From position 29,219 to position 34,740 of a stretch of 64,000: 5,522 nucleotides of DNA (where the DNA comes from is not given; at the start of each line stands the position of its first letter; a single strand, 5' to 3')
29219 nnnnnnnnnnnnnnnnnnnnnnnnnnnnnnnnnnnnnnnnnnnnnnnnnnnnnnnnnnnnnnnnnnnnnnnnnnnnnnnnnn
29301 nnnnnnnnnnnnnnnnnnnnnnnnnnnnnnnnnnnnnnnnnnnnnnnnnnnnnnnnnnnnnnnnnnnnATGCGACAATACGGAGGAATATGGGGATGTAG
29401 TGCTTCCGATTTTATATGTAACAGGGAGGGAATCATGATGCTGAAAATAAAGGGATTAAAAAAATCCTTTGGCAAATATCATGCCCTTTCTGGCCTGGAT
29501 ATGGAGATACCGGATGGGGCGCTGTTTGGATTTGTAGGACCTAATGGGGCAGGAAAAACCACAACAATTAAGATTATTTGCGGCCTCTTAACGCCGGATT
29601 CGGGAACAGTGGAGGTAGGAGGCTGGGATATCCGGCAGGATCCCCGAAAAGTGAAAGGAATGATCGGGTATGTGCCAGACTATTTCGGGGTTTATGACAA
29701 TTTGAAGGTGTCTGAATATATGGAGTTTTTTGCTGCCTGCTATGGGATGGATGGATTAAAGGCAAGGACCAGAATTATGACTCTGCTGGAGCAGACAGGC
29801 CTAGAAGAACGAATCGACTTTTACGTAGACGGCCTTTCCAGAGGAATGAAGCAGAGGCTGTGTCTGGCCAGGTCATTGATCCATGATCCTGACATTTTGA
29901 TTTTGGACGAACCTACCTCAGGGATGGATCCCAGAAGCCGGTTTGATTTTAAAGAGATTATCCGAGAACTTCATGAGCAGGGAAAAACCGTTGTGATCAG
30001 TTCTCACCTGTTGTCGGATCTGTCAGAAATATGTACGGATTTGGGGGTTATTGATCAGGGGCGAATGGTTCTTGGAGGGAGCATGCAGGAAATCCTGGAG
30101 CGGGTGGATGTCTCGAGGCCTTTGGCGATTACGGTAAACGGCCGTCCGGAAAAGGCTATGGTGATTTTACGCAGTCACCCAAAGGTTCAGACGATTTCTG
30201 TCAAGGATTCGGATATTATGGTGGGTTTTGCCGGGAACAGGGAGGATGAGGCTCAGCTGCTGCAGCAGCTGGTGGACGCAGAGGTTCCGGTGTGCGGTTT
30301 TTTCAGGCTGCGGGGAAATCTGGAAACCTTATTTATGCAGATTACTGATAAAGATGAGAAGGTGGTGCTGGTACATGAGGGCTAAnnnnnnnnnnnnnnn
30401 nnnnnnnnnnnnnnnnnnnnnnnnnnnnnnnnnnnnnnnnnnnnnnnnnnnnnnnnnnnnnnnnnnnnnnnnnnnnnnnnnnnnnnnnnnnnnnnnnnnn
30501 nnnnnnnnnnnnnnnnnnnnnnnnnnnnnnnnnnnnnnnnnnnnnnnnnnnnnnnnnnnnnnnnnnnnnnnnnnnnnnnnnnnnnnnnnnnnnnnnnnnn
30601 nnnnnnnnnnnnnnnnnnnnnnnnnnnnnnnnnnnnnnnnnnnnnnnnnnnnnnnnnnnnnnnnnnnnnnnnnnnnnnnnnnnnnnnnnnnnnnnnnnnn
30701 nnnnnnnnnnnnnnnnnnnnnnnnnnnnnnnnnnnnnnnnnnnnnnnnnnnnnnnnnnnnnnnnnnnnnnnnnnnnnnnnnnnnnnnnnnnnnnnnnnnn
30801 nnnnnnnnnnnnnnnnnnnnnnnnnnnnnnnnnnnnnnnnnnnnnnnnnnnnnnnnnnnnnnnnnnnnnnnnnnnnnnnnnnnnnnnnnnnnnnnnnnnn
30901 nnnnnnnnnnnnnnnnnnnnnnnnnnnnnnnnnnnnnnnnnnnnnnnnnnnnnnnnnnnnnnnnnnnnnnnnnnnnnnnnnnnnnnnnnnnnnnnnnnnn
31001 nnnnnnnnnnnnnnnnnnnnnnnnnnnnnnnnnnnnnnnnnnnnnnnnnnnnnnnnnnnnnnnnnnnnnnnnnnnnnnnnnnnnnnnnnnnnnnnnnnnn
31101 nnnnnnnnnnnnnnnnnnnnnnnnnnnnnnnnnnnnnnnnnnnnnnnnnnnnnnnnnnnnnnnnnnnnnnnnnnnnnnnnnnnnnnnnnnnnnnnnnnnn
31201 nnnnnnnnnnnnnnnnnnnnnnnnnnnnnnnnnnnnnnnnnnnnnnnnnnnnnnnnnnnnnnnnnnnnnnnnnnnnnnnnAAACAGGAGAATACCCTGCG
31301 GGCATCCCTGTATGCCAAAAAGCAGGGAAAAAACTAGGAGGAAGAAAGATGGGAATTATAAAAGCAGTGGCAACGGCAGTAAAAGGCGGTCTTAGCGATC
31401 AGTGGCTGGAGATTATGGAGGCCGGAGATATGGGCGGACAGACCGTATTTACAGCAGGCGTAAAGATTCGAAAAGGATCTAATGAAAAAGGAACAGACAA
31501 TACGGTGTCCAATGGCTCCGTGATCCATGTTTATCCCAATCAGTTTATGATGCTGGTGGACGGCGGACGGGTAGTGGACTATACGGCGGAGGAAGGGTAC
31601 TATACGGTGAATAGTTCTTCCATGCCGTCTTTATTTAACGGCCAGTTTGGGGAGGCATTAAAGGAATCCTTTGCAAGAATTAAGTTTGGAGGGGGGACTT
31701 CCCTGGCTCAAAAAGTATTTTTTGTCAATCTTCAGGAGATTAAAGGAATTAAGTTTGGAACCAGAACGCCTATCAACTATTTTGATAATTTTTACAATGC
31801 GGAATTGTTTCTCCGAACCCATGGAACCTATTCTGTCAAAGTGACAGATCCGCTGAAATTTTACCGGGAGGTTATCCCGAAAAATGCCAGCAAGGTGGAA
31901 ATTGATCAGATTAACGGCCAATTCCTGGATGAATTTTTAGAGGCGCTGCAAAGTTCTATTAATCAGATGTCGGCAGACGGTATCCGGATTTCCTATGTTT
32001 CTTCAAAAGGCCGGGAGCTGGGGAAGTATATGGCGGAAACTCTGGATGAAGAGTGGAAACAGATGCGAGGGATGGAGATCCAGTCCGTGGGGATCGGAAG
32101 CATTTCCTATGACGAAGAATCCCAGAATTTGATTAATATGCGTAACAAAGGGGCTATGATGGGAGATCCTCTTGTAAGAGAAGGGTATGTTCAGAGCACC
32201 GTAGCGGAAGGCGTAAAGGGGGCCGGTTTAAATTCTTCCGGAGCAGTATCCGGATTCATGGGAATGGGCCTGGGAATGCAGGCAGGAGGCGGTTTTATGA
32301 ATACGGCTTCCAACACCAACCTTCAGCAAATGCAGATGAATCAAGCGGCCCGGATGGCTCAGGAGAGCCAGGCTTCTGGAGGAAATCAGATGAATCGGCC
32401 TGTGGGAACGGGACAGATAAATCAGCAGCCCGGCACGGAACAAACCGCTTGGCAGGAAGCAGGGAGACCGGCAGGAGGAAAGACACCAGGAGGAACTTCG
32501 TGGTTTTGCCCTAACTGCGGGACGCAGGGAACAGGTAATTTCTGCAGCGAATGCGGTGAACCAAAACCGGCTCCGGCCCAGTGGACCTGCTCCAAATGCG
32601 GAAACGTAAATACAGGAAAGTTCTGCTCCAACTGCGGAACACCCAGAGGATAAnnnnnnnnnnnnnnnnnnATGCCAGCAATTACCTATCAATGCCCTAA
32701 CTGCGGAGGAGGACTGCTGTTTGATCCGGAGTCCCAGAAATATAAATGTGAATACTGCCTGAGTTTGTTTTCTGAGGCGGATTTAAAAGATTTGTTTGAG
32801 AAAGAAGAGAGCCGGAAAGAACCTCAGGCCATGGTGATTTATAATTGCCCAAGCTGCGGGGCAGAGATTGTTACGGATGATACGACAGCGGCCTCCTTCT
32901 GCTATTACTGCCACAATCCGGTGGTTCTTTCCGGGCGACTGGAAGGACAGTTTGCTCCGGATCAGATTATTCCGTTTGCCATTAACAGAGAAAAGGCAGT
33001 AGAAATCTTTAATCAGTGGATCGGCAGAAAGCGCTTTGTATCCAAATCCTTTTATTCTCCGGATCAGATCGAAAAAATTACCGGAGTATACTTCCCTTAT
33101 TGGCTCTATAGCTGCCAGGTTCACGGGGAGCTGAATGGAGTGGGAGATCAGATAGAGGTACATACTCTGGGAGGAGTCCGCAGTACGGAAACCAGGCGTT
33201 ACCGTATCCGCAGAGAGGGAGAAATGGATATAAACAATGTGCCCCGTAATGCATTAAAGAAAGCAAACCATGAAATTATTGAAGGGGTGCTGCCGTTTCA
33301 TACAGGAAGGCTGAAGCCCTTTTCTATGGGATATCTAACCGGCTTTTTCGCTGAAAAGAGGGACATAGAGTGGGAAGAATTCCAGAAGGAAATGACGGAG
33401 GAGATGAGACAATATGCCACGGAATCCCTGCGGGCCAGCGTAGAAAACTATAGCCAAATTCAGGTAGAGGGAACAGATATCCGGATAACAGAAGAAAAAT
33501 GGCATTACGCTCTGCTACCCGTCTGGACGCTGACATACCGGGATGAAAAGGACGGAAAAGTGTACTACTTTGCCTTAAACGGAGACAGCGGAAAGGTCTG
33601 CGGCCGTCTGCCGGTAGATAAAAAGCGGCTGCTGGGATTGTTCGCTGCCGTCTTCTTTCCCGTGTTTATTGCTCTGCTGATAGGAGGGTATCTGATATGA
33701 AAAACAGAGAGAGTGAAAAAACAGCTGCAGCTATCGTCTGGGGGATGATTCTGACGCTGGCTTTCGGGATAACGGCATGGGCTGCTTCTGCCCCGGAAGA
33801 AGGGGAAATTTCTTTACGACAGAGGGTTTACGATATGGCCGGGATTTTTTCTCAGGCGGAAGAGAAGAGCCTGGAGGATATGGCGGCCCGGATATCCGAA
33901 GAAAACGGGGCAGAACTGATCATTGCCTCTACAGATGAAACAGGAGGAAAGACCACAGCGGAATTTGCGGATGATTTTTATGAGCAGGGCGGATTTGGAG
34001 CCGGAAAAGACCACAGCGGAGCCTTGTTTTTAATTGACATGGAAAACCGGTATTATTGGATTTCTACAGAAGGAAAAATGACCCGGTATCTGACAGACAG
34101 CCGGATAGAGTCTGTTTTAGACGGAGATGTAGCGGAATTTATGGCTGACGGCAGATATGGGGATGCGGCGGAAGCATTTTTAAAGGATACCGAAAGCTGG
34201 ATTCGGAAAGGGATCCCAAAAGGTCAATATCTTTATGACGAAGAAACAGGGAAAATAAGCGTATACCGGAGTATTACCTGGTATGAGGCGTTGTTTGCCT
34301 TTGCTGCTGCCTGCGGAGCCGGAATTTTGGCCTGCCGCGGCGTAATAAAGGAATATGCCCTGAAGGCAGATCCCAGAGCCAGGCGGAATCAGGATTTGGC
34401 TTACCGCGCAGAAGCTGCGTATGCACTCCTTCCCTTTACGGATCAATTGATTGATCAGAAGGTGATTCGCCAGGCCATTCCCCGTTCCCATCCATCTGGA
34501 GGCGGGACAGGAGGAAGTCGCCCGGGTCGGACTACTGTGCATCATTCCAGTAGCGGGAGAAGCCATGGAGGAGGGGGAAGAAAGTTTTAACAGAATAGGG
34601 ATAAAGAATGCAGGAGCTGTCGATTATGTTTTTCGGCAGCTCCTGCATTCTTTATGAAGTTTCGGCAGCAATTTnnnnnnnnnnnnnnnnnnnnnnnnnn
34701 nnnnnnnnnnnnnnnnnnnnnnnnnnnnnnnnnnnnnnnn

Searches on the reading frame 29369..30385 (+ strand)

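Call 15: search_protein_families(library=pfam, proteins=[window:29369-30385:+], max_evalue=0.001)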
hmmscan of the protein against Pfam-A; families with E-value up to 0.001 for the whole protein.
window:29369-30385:+ (338 aa): 3 families
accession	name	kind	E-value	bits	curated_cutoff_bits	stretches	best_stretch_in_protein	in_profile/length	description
PF00005.33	ABC_tran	-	5.5e-30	105.2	25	1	40-184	1-137/137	ABC transporter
PF13304.12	AAA_21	-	1.3e-12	48.9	27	1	148-213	230-298/304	AAA domain, putative AbiEii toxin, Type IV TA system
PF13476.12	AAA_23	-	5.2e-05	24.4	27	1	34-79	7-48/201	AAA domain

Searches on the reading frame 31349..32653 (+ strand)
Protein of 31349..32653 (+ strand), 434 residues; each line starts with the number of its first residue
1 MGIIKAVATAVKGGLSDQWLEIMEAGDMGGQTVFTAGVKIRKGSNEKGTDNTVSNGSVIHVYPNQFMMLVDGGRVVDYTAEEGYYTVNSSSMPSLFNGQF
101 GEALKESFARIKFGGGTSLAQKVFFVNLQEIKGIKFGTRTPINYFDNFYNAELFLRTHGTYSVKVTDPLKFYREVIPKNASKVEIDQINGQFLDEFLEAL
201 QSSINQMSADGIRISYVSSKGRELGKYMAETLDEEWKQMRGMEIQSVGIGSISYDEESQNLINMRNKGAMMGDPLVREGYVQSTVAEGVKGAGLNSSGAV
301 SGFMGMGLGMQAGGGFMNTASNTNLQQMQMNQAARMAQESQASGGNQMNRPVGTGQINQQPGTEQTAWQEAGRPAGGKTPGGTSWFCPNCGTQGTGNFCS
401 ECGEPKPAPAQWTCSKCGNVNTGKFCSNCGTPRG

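Call 15: search_protein_families(library=pfam, proteins=[window:31349-32653:+], max_evalue=0.001)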
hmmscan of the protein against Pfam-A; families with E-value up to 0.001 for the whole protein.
window:31349-32653:+ (434 aa): 2 families
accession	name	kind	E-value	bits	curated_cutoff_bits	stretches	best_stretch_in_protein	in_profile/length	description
PF13421.11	Band_7_1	-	6.2e-18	65.6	24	1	50-265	8-206/211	SPFH domain-Band 7 family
PF01145.31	Band_7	-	1.2e-05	25.9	23.6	1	158-267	63-160/176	SPFH domain / Band 7 family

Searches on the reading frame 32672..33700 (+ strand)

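Call 15: search_protein_families(library=pfam, proteins=[window:32672-33700:+], max_evalue=0.001)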
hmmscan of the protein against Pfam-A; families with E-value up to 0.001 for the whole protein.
window:32672-33700:+ (342 aa): 2 families
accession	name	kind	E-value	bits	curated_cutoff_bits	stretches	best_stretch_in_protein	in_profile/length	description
PF08271.17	Zn_Ribbon_TF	-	5.2e-05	23.2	29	0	6-29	1-25/43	TFIIB zinc-binding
PF24460.1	DUF7575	-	0.00016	21.4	28.5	0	58-82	5-25/28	Domain of unknown function (DUF7575)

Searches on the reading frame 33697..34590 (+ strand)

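Call 15: search_protein_families(library=pfam, proteins=[window:33697-34590:+], max_evalue=0.001)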
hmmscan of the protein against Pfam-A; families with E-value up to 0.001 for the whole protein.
window:33697-34590:+ (297 aa): 1 family
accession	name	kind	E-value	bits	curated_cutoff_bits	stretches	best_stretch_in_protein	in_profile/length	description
PF04536.20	TPM_phosphatase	-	1.2e-26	93.6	22.1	1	44-166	1-123/125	TPM domain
